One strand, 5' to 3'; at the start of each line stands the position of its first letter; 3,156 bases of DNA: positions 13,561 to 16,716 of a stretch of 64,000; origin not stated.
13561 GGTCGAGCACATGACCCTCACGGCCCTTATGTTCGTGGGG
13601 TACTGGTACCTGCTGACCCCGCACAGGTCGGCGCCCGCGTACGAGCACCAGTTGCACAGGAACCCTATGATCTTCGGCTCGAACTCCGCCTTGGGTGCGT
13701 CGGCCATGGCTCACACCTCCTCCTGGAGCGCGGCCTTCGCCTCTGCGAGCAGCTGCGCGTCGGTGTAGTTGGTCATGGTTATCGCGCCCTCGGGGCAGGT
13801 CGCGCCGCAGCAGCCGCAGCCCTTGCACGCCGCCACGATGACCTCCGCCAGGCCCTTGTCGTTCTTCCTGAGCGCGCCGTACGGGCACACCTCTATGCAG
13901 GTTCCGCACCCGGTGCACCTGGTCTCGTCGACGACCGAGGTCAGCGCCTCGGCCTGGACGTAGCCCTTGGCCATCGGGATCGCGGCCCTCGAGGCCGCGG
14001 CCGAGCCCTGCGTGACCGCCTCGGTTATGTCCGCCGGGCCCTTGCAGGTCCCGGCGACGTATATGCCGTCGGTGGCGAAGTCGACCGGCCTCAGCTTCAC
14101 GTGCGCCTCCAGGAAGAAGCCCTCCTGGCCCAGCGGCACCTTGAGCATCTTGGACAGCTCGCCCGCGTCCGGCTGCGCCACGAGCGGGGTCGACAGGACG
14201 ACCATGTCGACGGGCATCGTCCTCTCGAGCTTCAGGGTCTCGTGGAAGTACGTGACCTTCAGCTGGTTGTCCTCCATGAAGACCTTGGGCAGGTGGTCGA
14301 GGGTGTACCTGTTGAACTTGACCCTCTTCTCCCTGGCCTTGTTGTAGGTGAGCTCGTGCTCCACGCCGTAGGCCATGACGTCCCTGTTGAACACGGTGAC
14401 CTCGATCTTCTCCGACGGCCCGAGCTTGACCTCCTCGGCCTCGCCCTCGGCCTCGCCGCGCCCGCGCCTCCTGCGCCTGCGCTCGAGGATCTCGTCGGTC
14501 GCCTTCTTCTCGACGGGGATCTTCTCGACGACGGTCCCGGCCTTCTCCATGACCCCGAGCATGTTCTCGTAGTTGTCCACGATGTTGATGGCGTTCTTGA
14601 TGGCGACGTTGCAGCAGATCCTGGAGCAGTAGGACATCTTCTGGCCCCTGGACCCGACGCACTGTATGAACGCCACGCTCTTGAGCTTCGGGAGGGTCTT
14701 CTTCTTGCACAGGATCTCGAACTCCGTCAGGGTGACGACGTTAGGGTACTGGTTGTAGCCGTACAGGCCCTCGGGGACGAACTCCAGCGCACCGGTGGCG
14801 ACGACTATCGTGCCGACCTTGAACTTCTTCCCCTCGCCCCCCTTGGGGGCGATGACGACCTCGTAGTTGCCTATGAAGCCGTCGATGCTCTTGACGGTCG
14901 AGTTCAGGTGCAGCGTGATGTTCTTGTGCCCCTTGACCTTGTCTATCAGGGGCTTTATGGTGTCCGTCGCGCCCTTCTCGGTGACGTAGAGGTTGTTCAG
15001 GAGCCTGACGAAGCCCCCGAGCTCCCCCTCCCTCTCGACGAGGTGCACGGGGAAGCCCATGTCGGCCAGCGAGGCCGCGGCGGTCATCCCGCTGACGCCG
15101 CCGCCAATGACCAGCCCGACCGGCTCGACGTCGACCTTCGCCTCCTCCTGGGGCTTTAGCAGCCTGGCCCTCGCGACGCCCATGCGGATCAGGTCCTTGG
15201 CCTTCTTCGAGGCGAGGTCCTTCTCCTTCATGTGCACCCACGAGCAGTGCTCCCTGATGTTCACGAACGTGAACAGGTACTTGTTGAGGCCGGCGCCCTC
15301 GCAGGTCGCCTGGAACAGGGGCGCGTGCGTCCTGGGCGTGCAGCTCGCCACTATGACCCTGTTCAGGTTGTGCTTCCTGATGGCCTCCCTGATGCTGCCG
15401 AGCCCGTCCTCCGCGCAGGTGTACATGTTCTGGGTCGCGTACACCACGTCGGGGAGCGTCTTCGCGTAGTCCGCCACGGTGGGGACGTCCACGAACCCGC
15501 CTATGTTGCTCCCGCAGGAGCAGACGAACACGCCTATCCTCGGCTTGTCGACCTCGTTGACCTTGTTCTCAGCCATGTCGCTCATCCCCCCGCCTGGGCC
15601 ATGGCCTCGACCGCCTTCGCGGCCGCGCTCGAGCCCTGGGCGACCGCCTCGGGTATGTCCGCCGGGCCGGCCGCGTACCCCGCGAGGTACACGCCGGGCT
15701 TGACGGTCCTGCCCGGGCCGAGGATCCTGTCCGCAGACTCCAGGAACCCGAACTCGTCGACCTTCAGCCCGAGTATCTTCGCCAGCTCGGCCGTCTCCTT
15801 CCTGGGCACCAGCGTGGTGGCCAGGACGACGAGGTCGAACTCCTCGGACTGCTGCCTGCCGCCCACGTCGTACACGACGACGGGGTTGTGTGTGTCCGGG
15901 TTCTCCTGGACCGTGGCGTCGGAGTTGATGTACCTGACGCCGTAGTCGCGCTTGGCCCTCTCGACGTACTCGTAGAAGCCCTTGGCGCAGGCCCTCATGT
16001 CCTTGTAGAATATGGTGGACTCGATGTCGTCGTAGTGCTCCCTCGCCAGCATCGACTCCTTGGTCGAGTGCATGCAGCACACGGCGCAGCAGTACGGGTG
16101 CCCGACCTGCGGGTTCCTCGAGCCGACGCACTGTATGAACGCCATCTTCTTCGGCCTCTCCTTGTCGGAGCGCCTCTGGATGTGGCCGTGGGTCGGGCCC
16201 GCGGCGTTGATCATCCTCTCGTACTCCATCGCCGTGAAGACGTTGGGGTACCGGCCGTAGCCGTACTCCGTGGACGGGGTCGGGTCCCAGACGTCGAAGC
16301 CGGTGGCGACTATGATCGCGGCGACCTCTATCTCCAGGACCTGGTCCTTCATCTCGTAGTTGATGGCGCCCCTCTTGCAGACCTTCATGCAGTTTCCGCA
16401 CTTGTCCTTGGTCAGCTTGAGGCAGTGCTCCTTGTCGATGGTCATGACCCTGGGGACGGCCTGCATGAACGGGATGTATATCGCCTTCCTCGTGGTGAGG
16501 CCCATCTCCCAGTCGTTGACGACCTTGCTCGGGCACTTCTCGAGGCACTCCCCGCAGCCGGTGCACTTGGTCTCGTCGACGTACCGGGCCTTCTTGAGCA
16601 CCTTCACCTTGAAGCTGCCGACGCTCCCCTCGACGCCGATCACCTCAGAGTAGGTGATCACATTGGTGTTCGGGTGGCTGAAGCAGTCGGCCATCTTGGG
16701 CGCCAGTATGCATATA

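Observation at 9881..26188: Supercluster with four HdrA flavoproteins and four MvhD domains but only one MvhAG hydrogenase and one HdrBC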

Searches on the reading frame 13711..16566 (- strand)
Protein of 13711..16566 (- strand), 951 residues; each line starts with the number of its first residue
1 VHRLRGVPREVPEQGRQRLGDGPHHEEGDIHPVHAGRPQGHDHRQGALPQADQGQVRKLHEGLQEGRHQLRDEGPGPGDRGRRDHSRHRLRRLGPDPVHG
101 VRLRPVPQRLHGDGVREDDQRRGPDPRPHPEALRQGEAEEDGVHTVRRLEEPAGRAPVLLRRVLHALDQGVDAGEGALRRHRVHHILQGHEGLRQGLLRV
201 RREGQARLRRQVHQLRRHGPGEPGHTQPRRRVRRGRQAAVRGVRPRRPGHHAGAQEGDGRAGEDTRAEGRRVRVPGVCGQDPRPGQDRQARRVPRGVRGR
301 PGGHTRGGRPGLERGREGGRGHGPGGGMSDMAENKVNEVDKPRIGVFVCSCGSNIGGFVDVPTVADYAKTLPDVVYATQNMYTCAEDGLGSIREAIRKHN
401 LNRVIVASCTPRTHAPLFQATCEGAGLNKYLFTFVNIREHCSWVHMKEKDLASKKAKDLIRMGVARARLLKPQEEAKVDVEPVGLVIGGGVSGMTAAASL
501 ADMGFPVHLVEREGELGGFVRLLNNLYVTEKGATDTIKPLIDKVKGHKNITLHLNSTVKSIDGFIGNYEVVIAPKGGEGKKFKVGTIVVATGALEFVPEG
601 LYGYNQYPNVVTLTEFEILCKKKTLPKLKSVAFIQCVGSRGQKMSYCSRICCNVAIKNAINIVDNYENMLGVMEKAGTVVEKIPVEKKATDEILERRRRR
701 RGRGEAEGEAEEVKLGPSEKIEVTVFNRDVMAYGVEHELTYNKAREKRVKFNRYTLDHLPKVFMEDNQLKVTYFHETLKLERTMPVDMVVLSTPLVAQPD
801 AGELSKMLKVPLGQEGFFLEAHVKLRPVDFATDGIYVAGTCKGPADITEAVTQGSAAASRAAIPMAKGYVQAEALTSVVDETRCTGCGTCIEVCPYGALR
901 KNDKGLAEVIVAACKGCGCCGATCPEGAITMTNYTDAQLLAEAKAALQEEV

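Call 4: search_protein_families(library=pfam, proteins=[window:13711-16566:-], max_evalue=0.001)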
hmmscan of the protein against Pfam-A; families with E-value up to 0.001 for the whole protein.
window:13711-16566:- (951 aa): 17 families
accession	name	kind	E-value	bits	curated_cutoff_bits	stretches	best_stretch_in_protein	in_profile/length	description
PF07992.20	Pyr_redox_2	-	4.6e-13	49.7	26.1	1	485-623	4-140/291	Pyridine nucleotide-disulphide oxidoreductase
PF00037.32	Fer4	-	1.7e-10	40.7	21.1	1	878-900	2-24/24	4Fe-4S binding domain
PF14697.11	Fer4_21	-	3.8e-08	33.8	35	1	878-931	2-59/59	4Fe-4S dicluster domain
PF12837.12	Fer4_6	-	5.3e-08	32.9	25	1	878-899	3-24/24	4Fe-4S binding domain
PF13237.11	Fer4_10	-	1.1e-07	32.1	25.5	1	878-925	3-53/53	4Fe-4S dicluster domain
PF12838.12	Fer4_7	-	1.7e-07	32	27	1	861-898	15-52/52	4Fe-4S dicluster domain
PF25160.1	LdpA_Fe-S-bd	-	8.4e-07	29.1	27.6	1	877-901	21-45/49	LdpA Fe-S cluster-binding domain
PF13450.12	NAD_binding_8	-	2.2e-06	28.3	21.9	1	486-518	1-33/68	NAD(P)-binding Rossmann-like domain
PF12831.13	FAD_oxidored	-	2.9e-06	27.3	27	1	485-519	3-37/416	FAD dependent oxidoreductase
PF13187.11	Fer4_9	-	4.9e-06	26.9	27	1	883-929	1-52/52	4Fe-4S dicluster domain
PF00070.33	Pyr_redox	-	3.8e-05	24.6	22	0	485-517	3-35/82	Pyridine nucleotide-disulphide oxidoreductase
PF12797.12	Fer4_2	-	8e-05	22.8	24.5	1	878-896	4-22/22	4Fe-4S binding domain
PF13484.11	Fer4_16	-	0.00012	23.3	30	0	883-902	1-20/66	4Fe-4S double cluster binding domain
PF13534.11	Fer4_17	-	0.00015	22.7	22.2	0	883-902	1-20/61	4Fe-4S dicluster domain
PF03486.20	HI0933_like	-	0.00021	21.3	50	0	485-517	4-36/244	HI0933-like protein Rossmann domain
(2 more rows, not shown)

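Call 7: search_protein_families(library=ncbifam, proteins=[window:13711-16566:-], max_evalue=0.001)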
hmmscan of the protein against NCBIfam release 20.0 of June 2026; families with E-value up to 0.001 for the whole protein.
window:13711-16566:- (951 aa): 67 families (the best 25 are shown)
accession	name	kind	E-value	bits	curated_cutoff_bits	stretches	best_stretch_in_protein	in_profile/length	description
NF040770.1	hetero_SS_HdrA2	exception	7.4e-157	523.7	1100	3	343-573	1-231/777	CoB-CoM heterodisulfide reductase HdrA2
NF041778.1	hetero_SS_HdrA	equivalog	5.8e-98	328.6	1400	3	343-573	7-238/771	ferredoxin:CoB-CoM heterodisulfide reductase subunit HdrA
NF041891.1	hdrA_Methbact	equivalog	2.8e-88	297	1300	3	343-575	2-231/762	ferredoxin:CoB-CoM heterodisulfide reductase subunit HdrA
NF009410.0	PRK12771.1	subfamily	3.5e-11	42.4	516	1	485-521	142-178/566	NAD(P)-binding protein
TIGR01944.1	rnfB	subfamily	6.3e-11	42.2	68.7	1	872-937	103-168/190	RnfABCDGE type electron transport complex subunit B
TIGR02700.1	flavo_MJ0208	hypoth_equivalog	1.3e-10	41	251.35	1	843-931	105-196/234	dihydromethanopterin reductase (acceptor)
TIGR02179.1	PorD_KorD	subfamily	5.7e-10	39.2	60.05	1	876-933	19-76/78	2-oxoacid:acceptor oxidoreductase, delta subunit, pyruvate/2-ketoisovalerate family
NF040684.1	PorD_Arch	equivalog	3e-09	36.8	120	1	876-932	26-82/85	pyruvate synthase subunit PorD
NF040864.1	HgcB_ferredoxin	equivalog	4.4e-09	36.1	99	1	876-932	8-64/93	mercury methylation ferredoxin HgcB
NF007202.0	PRK09623.1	equivalog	1e-08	35.5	166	1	874-933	43-102/105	3-methyl-2-oxobutanoate dehydrogenase subunit delta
NF005415.0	PRK06991.1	equivalog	1.5e-08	34.6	281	1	848-939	50-142/284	electron transport complex subunit RsxB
NF003475.0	PRK05113.1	equivalog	1.6e-08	34.6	203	1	874-935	105-166/190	electron transport complex subunit RsxB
NF045763.1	PhenlGlyoxDHPadF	equivalog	4.2e-08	33.3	150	1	873-929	22-77/78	NADH-dependent phenylglyoxylate dehydrogenase subunit delta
NF038196.1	ferrodoxin_EFR1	subfamily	1.1e-07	32.1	75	1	876-935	179-235/242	EFR1 family ferrodoxin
NF043039.1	HgcAB_like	equivalog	1.8e-07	31.1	285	1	870-929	288-349/350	HgcAB-like fusion protein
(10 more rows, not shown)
